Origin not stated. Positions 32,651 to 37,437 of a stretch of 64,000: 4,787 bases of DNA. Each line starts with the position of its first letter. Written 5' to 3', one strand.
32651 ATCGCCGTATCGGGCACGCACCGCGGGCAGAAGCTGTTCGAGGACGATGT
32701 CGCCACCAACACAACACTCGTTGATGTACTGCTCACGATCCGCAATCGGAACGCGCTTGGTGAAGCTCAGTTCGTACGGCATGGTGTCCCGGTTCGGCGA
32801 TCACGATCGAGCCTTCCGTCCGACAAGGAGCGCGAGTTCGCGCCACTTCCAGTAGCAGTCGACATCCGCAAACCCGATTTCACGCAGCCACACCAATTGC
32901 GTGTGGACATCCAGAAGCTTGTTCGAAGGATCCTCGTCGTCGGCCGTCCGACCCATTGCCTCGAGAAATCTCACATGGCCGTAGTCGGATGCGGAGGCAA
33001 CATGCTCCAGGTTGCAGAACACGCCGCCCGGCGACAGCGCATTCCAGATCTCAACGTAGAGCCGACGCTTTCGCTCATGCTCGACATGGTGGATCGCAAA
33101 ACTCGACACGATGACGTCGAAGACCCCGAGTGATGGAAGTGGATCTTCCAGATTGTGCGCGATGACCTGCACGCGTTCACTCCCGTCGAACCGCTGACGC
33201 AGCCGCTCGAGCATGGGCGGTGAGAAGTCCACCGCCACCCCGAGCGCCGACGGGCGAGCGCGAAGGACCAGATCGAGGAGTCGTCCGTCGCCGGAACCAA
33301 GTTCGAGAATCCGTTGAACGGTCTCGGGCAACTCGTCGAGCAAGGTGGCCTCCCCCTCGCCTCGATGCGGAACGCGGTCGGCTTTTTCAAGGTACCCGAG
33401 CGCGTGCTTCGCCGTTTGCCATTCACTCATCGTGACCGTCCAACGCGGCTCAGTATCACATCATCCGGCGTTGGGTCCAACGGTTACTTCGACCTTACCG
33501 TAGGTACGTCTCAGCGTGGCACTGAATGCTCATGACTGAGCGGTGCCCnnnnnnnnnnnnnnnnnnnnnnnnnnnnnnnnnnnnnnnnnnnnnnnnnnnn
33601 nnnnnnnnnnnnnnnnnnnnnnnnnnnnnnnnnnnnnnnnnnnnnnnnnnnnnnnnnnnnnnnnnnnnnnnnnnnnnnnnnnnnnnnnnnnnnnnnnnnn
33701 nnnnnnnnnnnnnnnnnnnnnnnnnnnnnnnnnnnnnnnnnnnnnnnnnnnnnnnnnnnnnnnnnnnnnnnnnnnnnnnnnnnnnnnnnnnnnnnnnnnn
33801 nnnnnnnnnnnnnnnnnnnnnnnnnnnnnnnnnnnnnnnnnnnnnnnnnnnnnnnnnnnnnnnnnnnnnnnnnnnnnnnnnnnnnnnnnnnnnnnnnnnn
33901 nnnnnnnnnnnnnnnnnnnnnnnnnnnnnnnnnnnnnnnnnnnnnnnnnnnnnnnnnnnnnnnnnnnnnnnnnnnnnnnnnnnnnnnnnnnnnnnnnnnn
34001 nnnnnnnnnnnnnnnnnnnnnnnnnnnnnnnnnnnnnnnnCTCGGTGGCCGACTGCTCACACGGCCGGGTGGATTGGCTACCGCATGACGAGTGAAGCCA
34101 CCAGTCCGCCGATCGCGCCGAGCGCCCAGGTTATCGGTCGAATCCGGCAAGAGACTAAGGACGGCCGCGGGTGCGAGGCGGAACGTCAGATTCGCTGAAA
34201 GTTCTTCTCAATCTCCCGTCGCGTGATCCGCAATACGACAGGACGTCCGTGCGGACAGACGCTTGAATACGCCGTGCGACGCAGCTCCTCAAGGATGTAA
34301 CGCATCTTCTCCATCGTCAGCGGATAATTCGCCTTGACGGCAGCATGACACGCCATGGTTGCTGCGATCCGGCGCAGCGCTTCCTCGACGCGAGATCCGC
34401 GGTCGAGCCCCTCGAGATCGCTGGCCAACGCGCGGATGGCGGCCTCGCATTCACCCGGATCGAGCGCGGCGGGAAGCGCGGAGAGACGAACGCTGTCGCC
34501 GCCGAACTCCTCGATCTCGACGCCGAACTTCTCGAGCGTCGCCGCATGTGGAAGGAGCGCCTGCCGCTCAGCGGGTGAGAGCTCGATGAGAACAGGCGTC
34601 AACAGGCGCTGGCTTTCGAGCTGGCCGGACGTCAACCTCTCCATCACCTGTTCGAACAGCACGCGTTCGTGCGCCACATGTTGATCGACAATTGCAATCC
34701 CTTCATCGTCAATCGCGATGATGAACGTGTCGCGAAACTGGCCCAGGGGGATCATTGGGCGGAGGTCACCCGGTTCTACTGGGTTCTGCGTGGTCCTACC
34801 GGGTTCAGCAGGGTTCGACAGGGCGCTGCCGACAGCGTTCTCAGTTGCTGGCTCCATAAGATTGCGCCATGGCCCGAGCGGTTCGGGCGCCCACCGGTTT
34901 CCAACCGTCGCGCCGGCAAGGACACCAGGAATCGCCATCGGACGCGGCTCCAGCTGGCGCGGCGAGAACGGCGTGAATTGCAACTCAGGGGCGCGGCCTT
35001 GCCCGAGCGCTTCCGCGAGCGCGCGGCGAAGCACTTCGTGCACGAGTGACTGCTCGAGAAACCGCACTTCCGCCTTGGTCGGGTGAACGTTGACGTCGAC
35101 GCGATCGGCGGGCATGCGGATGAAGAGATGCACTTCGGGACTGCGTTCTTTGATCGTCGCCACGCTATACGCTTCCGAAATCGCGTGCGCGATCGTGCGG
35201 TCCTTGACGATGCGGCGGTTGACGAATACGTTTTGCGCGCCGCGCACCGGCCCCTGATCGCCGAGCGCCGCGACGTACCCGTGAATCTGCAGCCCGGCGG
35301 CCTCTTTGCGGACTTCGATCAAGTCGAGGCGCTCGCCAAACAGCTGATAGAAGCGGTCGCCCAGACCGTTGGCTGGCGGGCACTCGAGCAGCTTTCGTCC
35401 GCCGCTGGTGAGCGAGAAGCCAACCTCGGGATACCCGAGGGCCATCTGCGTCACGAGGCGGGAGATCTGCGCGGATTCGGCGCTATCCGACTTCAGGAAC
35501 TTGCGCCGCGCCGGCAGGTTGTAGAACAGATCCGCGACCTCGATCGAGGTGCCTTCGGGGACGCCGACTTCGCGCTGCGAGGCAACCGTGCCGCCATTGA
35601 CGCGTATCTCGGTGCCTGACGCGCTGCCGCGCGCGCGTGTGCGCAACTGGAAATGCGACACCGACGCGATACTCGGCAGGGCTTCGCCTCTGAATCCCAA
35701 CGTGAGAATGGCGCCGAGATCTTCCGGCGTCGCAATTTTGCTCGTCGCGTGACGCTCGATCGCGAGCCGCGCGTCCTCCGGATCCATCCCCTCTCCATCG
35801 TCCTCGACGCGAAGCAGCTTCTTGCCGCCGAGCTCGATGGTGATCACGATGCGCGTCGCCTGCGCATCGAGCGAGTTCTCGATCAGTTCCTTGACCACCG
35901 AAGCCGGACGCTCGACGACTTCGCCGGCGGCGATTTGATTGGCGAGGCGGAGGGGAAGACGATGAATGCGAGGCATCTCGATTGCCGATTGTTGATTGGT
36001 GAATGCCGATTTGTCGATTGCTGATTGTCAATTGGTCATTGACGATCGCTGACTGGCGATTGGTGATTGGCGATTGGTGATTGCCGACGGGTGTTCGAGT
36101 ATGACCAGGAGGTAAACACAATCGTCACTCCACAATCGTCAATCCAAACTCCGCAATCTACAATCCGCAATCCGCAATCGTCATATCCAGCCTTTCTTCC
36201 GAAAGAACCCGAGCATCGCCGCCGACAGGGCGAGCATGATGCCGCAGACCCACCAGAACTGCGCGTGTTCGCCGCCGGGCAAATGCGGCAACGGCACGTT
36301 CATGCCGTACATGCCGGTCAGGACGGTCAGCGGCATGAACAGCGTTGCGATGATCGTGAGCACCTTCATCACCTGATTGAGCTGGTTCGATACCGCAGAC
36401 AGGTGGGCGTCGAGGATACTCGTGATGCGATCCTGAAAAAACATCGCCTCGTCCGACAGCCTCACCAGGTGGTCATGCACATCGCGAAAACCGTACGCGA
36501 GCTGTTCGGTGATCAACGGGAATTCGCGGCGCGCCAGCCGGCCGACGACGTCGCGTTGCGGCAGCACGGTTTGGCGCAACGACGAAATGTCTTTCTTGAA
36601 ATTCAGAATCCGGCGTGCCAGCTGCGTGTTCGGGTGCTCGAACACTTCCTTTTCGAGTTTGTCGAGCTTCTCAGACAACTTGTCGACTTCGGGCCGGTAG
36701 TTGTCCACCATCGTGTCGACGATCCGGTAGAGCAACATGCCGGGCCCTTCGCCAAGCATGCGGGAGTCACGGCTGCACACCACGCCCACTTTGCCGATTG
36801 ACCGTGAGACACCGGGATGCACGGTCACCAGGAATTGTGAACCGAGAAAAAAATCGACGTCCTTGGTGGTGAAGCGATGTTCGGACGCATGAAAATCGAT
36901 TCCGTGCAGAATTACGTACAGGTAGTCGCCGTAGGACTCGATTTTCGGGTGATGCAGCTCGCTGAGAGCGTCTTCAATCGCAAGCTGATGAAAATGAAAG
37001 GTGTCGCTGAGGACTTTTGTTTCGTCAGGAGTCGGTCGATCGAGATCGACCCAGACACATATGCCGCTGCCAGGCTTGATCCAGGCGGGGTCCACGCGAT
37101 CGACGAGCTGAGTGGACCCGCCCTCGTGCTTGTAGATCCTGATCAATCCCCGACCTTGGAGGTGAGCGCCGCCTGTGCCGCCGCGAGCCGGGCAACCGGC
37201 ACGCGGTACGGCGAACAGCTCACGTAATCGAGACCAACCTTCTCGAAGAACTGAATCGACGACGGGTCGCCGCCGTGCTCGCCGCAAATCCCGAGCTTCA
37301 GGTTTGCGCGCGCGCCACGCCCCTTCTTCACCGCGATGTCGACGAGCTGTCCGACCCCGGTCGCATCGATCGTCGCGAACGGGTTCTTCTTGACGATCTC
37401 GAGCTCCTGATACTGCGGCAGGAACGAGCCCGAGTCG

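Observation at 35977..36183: The entire 204-bp corA-mutL spacer is one giant heptad hairpin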

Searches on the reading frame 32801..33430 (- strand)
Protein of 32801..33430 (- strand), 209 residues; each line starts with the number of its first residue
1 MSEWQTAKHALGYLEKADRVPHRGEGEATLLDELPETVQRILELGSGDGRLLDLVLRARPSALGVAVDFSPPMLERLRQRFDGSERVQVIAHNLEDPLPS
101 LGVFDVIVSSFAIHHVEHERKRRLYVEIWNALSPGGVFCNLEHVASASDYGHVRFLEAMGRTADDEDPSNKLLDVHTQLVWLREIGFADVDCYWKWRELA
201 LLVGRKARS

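Call 4: search_protein_families(library=pfam, proteins=[window:32801-33430:-])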
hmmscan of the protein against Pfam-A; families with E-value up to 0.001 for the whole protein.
window:32801-33430:- (209 aa): 5 families
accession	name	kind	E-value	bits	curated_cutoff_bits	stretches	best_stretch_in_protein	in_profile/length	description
PF13649.12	Methyltransf_25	-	9.8e-17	61.9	27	1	41-136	1-97/97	Methyltransferase domain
PF08242.18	Methyltransf_12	-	7.5e-16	59.1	30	1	42-138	1-98/98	Methyltransferase domain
PF08241.18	Methyltransf_11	-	1.5e-14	54.8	21.2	1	42-139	1-94/95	Methyltransferase domain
PF13847.12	Methyltransf_31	-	5.7e-10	39.5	27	1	40-144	6-113/145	Methyltransferase domain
PF13489.12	Methyltransf_23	-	5.4e-09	36.4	27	1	34-143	16-119/164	Methyltransferase domain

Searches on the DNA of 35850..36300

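Call 57: search_rna_families(source=window, start=35850, end=36300, threshold=evalue, max_evalue=1)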
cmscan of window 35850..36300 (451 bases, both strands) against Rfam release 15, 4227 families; matches with E-value up to 1: 1.
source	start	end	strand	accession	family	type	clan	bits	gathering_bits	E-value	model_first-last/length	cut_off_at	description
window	35955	36026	+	RF01123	sR35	Gene; snRNA; snoRNA; CD-box;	-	13.9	60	0.57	1-57/57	no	Small nucleolar RNA sR35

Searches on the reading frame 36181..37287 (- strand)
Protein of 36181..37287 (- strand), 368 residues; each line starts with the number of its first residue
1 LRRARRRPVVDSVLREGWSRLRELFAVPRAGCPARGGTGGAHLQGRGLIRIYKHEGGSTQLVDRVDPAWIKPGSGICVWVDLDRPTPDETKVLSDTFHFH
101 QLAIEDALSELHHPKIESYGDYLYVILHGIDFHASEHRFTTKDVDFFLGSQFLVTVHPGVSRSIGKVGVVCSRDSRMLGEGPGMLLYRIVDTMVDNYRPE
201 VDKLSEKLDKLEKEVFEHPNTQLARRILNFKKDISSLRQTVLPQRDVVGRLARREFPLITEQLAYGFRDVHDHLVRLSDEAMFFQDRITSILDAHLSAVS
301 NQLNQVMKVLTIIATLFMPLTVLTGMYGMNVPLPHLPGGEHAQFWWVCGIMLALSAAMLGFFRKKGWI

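Call 4: search_protein_families(library=pfam, proteins=[window:36181-37287:-])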
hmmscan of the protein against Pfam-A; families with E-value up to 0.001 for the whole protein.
window:36181-37287:- (368 aa): 1 family
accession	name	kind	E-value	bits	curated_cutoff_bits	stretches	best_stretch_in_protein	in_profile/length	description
PF01544.23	CorA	-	2.9e-74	250.4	27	1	77-364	4-292/292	CorA-like Mg2+ transporter protein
